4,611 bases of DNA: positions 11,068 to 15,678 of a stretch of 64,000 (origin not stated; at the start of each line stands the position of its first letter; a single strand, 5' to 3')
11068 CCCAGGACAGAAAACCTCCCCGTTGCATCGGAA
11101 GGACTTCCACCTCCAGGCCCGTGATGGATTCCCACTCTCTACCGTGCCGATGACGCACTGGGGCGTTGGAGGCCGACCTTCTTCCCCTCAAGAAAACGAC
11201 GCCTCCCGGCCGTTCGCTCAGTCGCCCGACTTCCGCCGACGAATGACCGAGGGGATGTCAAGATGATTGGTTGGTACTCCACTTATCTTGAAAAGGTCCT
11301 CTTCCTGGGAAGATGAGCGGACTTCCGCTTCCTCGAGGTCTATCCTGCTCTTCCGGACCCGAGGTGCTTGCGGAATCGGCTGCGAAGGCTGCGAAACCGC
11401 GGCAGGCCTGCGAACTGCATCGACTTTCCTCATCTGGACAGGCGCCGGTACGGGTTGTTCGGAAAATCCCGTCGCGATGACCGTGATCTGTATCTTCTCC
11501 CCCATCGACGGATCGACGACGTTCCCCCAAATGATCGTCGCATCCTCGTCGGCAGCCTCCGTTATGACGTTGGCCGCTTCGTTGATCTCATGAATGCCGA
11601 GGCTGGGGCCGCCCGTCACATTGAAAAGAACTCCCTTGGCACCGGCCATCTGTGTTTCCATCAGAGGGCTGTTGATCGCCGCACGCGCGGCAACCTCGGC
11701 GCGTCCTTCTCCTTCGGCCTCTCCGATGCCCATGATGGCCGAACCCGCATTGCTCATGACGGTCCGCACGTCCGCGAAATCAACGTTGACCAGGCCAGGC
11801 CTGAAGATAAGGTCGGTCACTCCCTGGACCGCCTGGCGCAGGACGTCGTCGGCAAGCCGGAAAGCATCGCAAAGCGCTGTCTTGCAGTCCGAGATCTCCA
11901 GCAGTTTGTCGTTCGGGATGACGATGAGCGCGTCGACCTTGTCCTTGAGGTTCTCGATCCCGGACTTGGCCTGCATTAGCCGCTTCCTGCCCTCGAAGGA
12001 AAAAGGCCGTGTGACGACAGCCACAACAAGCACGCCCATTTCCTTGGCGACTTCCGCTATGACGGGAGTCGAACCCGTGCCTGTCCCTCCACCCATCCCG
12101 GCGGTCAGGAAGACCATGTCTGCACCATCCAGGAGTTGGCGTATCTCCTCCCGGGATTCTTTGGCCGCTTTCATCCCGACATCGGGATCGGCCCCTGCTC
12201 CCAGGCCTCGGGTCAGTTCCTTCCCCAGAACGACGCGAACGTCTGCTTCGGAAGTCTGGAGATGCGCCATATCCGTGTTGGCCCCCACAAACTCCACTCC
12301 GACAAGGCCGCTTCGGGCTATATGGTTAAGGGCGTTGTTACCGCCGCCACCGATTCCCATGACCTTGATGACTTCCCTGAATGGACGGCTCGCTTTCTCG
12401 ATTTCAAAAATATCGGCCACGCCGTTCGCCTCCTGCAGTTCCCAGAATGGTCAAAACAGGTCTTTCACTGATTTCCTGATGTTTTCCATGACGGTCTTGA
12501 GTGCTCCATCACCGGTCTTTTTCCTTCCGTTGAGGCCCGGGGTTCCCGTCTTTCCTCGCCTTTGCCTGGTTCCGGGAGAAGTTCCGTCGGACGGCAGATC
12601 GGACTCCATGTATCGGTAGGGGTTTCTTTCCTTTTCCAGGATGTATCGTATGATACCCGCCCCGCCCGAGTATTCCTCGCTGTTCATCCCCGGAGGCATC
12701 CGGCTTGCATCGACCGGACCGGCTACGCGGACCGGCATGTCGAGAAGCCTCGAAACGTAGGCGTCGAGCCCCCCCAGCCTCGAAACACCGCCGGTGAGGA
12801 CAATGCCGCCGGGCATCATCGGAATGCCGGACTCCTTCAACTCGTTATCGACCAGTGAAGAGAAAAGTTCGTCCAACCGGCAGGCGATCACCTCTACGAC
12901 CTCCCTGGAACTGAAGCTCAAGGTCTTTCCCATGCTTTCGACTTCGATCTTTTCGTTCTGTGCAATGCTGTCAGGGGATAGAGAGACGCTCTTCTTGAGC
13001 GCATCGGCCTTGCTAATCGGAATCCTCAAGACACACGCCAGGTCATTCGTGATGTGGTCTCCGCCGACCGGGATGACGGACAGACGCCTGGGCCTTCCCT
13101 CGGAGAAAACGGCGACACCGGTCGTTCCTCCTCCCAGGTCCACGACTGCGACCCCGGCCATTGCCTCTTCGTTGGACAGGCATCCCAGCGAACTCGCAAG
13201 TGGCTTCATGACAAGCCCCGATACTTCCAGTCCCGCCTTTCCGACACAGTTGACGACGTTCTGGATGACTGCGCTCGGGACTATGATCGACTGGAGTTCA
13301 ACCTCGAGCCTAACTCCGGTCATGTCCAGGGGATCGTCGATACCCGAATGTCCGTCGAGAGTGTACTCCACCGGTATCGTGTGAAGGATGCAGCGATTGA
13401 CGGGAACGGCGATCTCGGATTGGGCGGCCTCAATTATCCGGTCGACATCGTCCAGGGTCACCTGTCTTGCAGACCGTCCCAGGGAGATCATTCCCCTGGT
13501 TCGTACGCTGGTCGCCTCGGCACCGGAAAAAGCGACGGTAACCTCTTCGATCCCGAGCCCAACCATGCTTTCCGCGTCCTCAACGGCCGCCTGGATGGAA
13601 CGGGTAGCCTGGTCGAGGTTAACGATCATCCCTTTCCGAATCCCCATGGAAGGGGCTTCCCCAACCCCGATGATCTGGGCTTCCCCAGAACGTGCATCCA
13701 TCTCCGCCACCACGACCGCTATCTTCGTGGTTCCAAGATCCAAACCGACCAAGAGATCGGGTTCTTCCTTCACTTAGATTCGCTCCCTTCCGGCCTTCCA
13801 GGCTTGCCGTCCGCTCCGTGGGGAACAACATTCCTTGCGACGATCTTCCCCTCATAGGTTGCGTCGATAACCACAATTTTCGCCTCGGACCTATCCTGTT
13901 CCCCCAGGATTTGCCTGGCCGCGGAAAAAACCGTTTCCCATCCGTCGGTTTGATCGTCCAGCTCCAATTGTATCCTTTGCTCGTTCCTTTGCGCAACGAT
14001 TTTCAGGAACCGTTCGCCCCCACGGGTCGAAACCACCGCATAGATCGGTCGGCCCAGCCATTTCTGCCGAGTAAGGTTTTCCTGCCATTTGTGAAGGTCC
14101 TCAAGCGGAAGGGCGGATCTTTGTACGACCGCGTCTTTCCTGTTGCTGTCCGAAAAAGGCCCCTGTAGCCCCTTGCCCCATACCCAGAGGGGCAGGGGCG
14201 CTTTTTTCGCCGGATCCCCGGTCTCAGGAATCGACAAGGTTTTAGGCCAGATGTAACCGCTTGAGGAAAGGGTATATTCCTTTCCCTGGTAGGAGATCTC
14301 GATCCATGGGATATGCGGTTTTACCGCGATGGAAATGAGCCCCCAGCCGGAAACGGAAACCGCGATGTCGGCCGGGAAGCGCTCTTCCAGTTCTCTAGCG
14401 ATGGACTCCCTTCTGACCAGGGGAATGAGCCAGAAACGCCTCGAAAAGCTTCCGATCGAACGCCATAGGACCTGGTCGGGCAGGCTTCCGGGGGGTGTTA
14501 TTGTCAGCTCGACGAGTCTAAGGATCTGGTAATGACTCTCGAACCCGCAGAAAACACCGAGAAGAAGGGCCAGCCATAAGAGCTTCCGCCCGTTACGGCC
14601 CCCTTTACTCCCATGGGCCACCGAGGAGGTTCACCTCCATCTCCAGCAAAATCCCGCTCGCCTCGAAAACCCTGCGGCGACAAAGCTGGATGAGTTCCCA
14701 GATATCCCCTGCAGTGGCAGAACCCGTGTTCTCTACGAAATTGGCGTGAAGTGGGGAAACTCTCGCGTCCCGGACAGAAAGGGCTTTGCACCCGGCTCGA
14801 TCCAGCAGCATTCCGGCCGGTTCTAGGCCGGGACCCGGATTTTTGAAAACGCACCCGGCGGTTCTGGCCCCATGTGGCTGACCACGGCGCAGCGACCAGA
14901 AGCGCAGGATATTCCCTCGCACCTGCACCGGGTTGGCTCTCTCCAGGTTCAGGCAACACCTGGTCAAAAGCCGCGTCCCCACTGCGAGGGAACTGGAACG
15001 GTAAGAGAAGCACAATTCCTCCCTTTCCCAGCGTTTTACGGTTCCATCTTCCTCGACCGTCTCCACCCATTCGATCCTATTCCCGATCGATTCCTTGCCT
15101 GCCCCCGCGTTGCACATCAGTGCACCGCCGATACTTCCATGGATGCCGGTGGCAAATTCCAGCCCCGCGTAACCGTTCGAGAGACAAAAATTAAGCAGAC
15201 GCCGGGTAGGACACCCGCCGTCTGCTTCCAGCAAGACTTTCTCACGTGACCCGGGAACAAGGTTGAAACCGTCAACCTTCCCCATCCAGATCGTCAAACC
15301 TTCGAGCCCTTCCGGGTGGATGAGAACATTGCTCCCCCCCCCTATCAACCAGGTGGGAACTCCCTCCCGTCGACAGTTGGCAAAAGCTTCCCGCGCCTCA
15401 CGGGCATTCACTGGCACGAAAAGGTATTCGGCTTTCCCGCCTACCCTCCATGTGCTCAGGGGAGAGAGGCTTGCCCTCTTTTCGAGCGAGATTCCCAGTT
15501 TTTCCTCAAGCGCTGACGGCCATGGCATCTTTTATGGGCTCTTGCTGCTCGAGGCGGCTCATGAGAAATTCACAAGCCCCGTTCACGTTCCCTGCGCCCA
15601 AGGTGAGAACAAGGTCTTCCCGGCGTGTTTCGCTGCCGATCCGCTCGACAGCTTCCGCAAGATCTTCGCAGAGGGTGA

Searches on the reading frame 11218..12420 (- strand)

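Call 17: search_protein_families(library=pfam, proteins=[window:11218-12420:-], max_evalue=0.00001)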
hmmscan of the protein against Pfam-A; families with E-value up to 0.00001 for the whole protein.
window:11218-12420:- (400 aa): 2 families
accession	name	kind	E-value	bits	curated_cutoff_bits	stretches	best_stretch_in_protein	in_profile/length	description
PF00091.31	Tubulin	-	3.9e-48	164.7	33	1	18-177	2-189/190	Tubulin/FtsZ family, GTPase domain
PF12327.13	FtsZ_C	-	4.6e-34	117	27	1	226-319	1-94/95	FtsZ family, C-terminal domain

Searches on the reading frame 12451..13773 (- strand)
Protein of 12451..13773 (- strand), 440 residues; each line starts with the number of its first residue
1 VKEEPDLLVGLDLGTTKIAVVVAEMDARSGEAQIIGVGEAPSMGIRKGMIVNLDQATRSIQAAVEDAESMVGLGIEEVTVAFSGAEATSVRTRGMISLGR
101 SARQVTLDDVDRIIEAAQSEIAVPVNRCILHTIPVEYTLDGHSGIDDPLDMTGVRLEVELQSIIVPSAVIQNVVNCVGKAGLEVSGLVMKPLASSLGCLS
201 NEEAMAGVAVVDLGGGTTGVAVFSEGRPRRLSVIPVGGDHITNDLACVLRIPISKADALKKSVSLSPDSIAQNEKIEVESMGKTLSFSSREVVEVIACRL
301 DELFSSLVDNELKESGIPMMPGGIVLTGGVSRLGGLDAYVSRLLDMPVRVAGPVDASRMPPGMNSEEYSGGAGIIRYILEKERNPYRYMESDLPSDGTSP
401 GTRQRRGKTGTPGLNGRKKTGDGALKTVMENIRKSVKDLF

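Call 18: search_protein_families(library=pfam, proteins=[window:12451-13773:-], max_evalue=0.00001)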
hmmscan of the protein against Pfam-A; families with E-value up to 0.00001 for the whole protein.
window:12451-13773:- (440 aa): 5 families
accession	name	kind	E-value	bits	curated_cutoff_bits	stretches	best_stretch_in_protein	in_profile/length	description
PF14450.12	FtsA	-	2.4e-32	112.4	31.8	2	209-369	1-123/127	Cell division protein FtsA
PF02491.25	SHS2_FTSA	-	2.7e-22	79.3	25.4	1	84-163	1-78/79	SHS2 domain inserted in FTSA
PF06723.19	MreB_Mbl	-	7.2e-15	55.1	27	1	173-352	112-305/327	MreB/Mbl protein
PF06277.17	EutA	-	7.6e-09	35.4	27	1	202-332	139-266/475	Ethanolamine utilisation protein EutA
PF11104.14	PilM_2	-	3e-06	26.8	27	0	198-363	172-317/340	Type IV pilus assembly protein PilM;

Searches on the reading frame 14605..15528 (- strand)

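Call 18: search_protein_families(library=pfam, proteins=[window:14605-15528:-], max_evalue=0.00001)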
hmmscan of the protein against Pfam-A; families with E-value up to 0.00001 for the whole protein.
window:14605-15528:- (307 aa): 2 families
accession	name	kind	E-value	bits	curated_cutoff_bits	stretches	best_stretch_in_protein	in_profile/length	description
PF02873.21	MurB_C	-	1.1e-24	86.9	27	1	203-301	2-98/99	UDP-N-acetylenolpyruvoylglucosamine reductase, C-terminal domain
PF01565.28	FAD_binding_4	-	3.9e-15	56.2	26.4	1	34-166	2-137/139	FAD binding domain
